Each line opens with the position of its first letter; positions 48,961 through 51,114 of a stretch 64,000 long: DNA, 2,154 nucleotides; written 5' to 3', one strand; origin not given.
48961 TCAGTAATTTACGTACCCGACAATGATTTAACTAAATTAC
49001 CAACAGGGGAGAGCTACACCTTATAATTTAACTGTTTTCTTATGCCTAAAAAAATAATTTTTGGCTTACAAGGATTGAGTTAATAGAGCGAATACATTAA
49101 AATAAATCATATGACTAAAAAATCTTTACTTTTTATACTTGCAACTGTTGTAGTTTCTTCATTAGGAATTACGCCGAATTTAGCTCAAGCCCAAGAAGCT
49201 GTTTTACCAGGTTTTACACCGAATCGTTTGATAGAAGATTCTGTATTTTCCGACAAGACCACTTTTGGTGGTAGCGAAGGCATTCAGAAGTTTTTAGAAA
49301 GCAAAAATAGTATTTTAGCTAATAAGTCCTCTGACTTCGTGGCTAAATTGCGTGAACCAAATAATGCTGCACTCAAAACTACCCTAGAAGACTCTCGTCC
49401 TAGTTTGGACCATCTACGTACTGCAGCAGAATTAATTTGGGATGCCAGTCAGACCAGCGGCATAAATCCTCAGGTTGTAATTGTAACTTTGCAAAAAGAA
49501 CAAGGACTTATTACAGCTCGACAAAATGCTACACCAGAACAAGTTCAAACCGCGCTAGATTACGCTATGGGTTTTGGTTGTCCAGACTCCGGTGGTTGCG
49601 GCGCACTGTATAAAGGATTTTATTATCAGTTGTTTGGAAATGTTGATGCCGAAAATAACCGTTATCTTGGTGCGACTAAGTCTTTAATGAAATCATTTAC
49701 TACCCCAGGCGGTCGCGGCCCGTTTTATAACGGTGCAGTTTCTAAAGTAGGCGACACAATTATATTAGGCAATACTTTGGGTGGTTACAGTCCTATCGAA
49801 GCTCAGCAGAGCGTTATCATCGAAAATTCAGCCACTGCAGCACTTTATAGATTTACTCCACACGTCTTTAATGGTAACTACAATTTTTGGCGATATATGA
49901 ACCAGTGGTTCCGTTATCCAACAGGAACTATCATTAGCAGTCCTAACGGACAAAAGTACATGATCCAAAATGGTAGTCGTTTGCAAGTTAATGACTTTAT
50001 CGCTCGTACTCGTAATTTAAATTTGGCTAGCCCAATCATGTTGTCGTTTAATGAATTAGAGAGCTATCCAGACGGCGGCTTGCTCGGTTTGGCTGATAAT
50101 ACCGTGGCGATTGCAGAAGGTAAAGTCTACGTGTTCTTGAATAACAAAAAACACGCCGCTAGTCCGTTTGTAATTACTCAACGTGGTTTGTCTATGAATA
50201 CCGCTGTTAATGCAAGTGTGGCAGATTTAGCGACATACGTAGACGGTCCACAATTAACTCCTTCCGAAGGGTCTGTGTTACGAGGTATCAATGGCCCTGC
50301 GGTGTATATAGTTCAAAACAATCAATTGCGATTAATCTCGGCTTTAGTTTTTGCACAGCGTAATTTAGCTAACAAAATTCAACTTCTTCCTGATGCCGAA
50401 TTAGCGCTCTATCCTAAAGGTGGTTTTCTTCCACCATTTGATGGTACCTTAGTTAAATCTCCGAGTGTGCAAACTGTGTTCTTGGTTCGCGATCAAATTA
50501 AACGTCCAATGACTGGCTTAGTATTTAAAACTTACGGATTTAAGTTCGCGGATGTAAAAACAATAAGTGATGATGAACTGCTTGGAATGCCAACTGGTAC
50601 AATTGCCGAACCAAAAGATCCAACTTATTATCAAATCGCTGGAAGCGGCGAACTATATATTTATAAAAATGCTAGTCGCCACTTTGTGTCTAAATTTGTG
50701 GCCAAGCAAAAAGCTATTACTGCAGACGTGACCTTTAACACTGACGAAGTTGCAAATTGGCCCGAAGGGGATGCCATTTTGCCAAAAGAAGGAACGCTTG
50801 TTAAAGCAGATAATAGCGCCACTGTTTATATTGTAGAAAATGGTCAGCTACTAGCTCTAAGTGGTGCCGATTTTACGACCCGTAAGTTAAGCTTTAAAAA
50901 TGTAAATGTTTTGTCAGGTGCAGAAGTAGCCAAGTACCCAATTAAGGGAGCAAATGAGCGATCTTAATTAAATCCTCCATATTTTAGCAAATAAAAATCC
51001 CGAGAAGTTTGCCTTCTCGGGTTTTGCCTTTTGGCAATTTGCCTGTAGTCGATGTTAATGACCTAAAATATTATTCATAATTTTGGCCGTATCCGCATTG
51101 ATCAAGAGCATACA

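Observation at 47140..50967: S8 subtilase and an adjacent large secreted protein share a novel ~65-aa repeat module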

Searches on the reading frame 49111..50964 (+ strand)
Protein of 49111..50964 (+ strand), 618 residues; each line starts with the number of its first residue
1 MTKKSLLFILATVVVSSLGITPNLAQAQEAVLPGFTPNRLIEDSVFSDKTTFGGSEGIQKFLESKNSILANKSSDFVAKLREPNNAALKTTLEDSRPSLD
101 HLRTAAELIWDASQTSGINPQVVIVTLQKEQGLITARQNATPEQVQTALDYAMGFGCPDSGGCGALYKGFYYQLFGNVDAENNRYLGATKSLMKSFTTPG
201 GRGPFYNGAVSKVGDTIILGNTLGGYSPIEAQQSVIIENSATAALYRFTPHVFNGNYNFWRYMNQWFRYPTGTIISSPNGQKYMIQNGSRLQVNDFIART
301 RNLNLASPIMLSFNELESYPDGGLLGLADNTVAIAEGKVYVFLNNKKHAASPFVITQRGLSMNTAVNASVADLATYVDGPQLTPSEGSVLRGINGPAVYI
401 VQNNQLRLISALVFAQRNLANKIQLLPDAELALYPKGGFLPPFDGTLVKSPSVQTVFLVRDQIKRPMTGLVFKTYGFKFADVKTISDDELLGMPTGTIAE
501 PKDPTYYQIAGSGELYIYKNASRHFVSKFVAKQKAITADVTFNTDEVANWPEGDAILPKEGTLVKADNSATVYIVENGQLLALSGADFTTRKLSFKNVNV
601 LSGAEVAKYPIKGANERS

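Call 3: search_protein_families(library=pfam, proteins=[window:49111-50964:+], max_evalue=1)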
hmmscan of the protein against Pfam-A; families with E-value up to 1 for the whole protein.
window:49111-50964:+ (618 aa): 0 families

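Call 4: search_protein_families(library=ncbifam, proteins=[window:49111-50964:+], max_evalue=1)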
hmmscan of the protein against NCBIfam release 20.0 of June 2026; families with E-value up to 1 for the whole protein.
window:49111-50964:+ (618 aa): 1 family
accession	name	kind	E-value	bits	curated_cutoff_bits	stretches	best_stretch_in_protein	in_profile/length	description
NF043072.1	GAS_sig_Nterm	subfamily_domain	0.2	11.2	44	1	1-18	1-18/33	SpoV family signaling peptide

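Call 11: search_solved_structures(query=window:49111-50964:+, max_evalue=10, show_alignments=2)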
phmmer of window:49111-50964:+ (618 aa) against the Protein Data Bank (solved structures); distinct sequences matched with E-value up to 10: 0.

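Call 13: find_homologous_proteins(query=window:49111-50964:+, max_evalue=0.001)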
Query window:49111-50964:+ (618 aa): 1074 proteins with E <= 0.001 among 8000 candidates; the best 120 are listed.
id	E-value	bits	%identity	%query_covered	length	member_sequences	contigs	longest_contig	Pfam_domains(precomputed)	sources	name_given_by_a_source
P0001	0.0e+0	1382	100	100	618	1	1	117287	-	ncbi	-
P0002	0.0e+0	1269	90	100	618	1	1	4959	-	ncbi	-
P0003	0.0e+0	1153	81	100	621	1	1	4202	-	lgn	-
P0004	0.0e+0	1148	81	99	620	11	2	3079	-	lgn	-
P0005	0.0e+0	1099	78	100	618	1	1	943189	-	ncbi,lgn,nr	ncbi:hypothetical protein IPM19_03175 [bacterium]|nr:MAG: hypothetical protein IPM19_03175 [bacteriu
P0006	0.0e+0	1096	77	99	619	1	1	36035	-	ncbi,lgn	-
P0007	0.0e+0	1086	77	99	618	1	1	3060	-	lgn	-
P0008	0.0e+0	1063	75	99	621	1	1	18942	-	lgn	-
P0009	3.5e-232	790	58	98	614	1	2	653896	-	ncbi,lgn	-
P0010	2.2e-230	784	57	98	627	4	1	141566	-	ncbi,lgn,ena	-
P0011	5.6e-229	780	59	97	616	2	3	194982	-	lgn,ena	-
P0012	1.4e-228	778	58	99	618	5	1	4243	-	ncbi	-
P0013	5.2e-228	776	58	99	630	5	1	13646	-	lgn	-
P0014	1.9e-227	774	58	96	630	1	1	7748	-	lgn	-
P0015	2.5e-227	774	51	97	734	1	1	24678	-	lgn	-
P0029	1.6e-215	735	50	98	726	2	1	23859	-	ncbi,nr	ncbi:hypothetical protein HY620_02375 [Candidatus Uhrbacteria bacterium]|nr:hypothetical protein [Ca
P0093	1.2e-197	676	52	99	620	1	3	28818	PF24253.2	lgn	-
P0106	2.8e-195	668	46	99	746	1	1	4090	-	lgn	-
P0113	1.4e-194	666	52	93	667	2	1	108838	-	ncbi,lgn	-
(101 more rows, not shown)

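Call 14: search_protein_families(library=pfam, proteins=[P0093, P0015, P0029, P0113, P0106], max_evalue=1)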
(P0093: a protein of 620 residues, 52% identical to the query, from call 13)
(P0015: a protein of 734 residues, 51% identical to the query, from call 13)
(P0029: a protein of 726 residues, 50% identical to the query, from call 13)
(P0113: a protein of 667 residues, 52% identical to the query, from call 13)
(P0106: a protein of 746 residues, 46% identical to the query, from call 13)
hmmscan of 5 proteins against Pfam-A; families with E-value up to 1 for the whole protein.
P0093 (620 aa): 0 families

P0015 (734 aa): 0 families

P0029 (726 aa): 0 families

P0113 (667 aa): 0 families

P0106 (746 aa): 0 families

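Call 23: find_related_loci(query=A2, collection=genome_contigs, flank=8000)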
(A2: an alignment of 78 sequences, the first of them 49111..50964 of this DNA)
Query A2 (618 aa) in genome_contigs; peptide patterns used: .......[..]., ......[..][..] (x = any residue, [..] = any of these).
345 stretches matched a pattern; 292 encode a relative of the query (tblastn E <= 1e-3); the best 80 are kept; 80 distinct loci.
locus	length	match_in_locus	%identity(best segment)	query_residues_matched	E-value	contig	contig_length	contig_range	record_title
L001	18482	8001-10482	81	5-617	0e+0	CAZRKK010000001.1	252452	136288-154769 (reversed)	MAG TPA_asm: uncultured Candidatus Saccharibacteria bacterium isolate SRP170004_co1_269 genome assembly, contig: NODE_46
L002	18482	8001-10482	81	5-617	0e+0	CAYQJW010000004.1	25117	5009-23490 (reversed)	MAG TPA_asm: uncultured Candidatus Saccharibacteria bacterium isolate SRP286056_co1_433 genome assembly, contig: NODE_22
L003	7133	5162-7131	79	3-613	0e+0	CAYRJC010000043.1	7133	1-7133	MAG TPA_asm: uncultured Candidatus Saccharibacteria bacterium isolate SRP189682_co2_359 genome assembly, contig: NODE_22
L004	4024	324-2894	59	1-609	0e+0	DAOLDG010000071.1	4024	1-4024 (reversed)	MAG TPA_asm: Candidatus Doudnabacteria bacterium isolate AMR_MDS_0148 NODE_4405_length_4024_cov_4.245654, whole genome s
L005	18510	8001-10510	57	5-609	0e+0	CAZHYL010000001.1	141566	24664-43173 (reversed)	MAG TPA_asm: uncultured Candidatus Saccharibacteria bacterium isolate binchicken_co347_150 genome assembly, contig: NODE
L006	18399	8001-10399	58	1-611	0e+0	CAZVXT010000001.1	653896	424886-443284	MAG TPA_asm: uncultured Candidatus Saccharibacteria bacterium isolate SRP285395_co2_267 genome assembly, contig: NODE_2_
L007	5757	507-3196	57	1-611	0e+0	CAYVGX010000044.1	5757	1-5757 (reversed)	MAG TPA_asm: uncultured Candidatus Saccharibacteria bacterium isolate SRP135725_co1_95 genome assembly, contig: NODE_215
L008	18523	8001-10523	56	1-611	0e+0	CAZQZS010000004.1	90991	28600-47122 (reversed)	MAG TPA_asm: uncultured Candidatus Saccharibacteria bacterium isolate binchicken_co179_18 genome assembly, contig: NODE_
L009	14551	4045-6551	55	1-610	0e+0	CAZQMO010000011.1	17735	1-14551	MAG TPA_asm: uncultured Candidatus Saccharibacteria bacterium isolate binchicken_co242_277 genome assembly, contig: NODE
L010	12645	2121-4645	55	6-610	0e+0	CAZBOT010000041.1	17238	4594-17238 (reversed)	MAG TPA_asm: uncultured Candidatus Saccharibacteria bacterium isolate SRP329715_co1_191 genome assembly, contig: NODE_48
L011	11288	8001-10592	52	1-611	0e+0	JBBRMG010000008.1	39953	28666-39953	MAG: Candidatus Doudnabacteria bacterium isolate La1_metabat2.020 LA1C_B2.020_k141_746743L_39953_cov_11.0000, whole geno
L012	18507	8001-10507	52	5-611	0e+0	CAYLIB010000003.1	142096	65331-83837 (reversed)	MAG TPA_asm: uncultured Candidatus Saccharibacteria bacterium isolate SRP278252_co2_789 genome assembly, contig: NODE_13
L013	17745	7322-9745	52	5-611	0e+0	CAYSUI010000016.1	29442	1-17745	MAG TPA_asm: uncultured Candidatus Saccharibacteria bacterium isolate SRP298887_co1_137 genome assembly, contig: NODE_12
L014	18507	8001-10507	52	2-613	0e+0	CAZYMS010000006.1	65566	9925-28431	MAG TPA_asm: uncultured Candidatus Saccharibacteria bacterium isolate SRP296810_co1_257 genome assembly, contig: NODE_35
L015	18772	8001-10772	51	2-613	0e+0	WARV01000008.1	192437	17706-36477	MAG: Patescibacteria group bacterium isolate AMAZON01 genome_8, whole genome shotgun sequence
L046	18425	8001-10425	50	1-613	0e+0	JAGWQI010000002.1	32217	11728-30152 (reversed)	MAG: Patescibacteria group bacterium isolate REEB3 contig-150_1649, whole genome shotgun sequence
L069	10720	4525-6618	48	29-614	0e+0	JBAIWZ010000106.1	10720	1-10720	MAG: Acutalibacteraceae bacterium isolate bin_138 c_000007064247, whole genome shotgun sequence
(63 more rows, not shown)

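Call 30: predict_structure(alignment_id=A2)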
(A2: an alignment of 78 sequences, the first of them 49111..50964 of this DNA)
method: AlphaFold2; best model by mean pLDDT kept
length: 618 residues; sequences in the alignment: 78
mean_pLDDT: 90.6   pTM: 0.65
mean pLDDT of the five models: 90.6, 89.3, 89.0, 88.9, 86.0
residues with pLDDT >= 90: 470; 70-90: 117; 50-70: 20; < 50: 11
segments of 3 or more residues with pLDDT < 50: 23-27, 615-618
pLDDT, mean of each block of 10 residues (from residue 1): 76 74 53 87 92 88 94 96 93 93 97 96 94 94 95 70 78 93 89 95 90 92 76 92 87 80 88 93 90 95 94 85 93 96 95 94 95 94 95 97 96 96 96 95 97 97 94 96 97 93 97 95 94 96 93 93 95 93 93 95 91 51
secondary structure, 60 per line:
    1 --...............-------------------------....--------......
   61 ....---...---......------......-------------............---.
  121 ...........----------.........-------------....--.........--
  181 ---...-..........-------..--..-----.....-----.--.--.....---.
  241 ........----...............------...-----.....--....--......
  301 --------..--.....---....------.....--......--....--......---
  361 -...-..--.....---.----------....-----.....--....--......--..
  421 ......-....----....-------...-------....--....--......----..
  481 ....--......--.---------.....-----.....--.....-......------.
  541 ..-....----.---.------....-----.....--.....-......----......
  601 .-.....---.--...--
elements in order: H3-17 H43-46 H55-64 H74-79 H86-91 H105-116 H120-131 H142-150 H164-167 H170-175 E176-178 E184-186 H188-197 E216-220 E232-236 H240-248 H253-267 E274-276 E282-286 E289-292 H295-300 H313-317 E321-324 E331-335 E338-343 E346-349 H352-357 H370-374 E389-392 E398-402 E405-408 H411-416 H419-422 E423-426 H428-431 E436-439 E447-449 E457-460 E463-466 H469-474 E482-484 H487-492 E505-509 E515-519 E522-526 H528-533 E540-542 H544-547 E563-566 E572-576 E579-583 H585-590 E598-601 H603-607

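Call 32: fold_search(model_id=the predicted structure, library=pdb)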
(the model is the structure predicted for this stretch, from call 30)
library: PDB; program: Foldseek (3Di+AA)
matches with E <= 10: 522; with E <= 0.001: 11
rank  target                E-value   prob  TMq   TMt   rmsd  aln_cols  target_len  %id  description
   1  7nps_B1               3.5e-09  1.00  0.11  0.15  30.1       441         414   13  Structure of the periplasmic assembly from the ESX-5 inner membrane complex, C1 model (released 2021-05-26)
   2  7nps_B4               5.5e-09  1.00  0.11  0.15  30.7       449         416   14  Structure of the periplasmic assembly from the ESX-5 inner membrane complex, C1 model (released 2021-05-26)
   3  7np7_B1               1.7e-08  1.00  0.11  0.13  30.2       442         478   13  Structure of an intact ESX-5 inner membrane complex, Composite C1 model (released 2021-06-02)
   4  5ebd                  8.0e-08  1.00  0.10  0.15  31.3       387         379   14  Crystal structure of EccB1 of Mycobacterium tuberculosis in spacegroup P21 (state IV) (released 2016-02-17)
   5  7np7_B4               1.2e-07  1.00  0.11  0.13  30.7       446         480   13  Structure of an intact ESX-5 inner membrane complex, Composite C1 model (released 2021-06-02)
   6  5ebc                  1.6e-07  1.00  0.10  0.15  31.4       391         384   12  Crystal structure of EccB1 of Mycobacterium tuberculosis in spacegroup P21 (state III) (released 2016-02-17)
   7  3x3n                  2.4e-07  1.00  0.09  0.13  31.5       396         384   13  Crystal structure of EccB1 of Mycobacterium tuberculosis in spacegroup P21 (released 2015-12-09)
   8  3x3m                  1.7e-06  0.99  0.11  0.15  30.5       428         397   11  Crystal structure of EccB1 of Mycobacterium tuberculosis in spacegroup P212121 (released 2015-12-09)
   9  4kk7                  2.0e-06  1.00  0.09  0.14  32.3       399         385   13  Structure of EccB1 from the type VII (ESX-1) secretion system of Mycobacterium tuberculosis. (released 2013-06-19)
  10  5cyu                  9.6e-06  1.00  0.11  0.17  31.5       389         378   12  Structure of the soluble domain of EccB1 from the Mycobacterium smegmatis ESX-1 secretion system. (released 2015-08-12)
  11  6sgy_A                1.5e-05  0.98  0.11  0.16  29.9       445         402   11  Structure of EccB3 dimer from the ESX-3 core complex (released 2019-10-09)
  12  3qhy_B                3.0e-03  0.14  0.06  0.09  21.9       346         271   11  Structural, thermodynamic and kinetic analysis of the picomolar binding affinity interaction of the beta-lactamase inh (released 2011-07-20)
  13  3qi0_C                3.0e-03  0.13  0.07  0.10  20.6       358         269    9  Structural, thermodynamic and kinetic analysis of the picomolar binding affinity interaction of the beta-lactamase inh (released 2011-07-20)
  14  3ott_B                3.7e-03  0.16  0.08  0.07  20.0       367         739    7  Crystal Structure of the extracellular domain of the putative one component system BT4673 from B. thetaiotaomicron (released 2011-08-10)
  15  3ott_A                7.2e-03  0.16  0.09  0.08  17.7       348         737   13  Crystal Structure of the extracellular domain of the putative one component system BT4673 from B. thetaiotaomicron (released 2011-08-10)
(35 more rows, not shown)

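Call 52: search_protein_families(library=pfam, proteins=[L046:1382-2854:+, L069:2255-3379:-], max_evalue=0.1)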
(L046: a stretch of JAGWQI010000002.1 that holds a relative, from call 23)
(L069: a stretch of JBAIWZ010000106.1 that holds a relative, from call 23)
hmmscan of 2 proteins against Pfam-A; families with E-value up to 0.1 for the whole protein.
L046:1382-2854:+ (491 aa): 4 families
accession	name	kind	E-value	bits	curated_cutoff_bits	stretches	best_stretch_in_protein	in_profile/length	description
PF00041.27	fn3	-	3.5e-09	37.2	25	1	178-264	2-82/84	Fibronectin type III domain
PF25059.1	FN3_DSCAM-DSCAML_C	-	9.7e-06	26.3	39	1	200-258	14-72/89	DSCAM/DSCAML C-terminal Fn3-like domain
PF19077.6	Big_13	-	0.0077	17.1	27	1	123-170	52-100/102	Bacterial Ig-like domain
PF01108.23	Tissue_fac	-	0.049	13.9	27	1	170-257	16-105/107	Tissue factor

L069:2255-3379:- (375 aa): 2 families
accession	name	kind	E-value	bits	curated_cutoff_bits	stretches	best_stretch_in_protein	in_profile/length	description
PF16656.11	Pur_ac_phosph_N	-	2.7e-12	47.5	30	1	292-372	8-93/93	Purple acid Phosphatase, N-terminal domain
PF00041.27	fn3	-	2.3e-07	31.4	25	1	288-359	4-71/84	Fibronectin type III domain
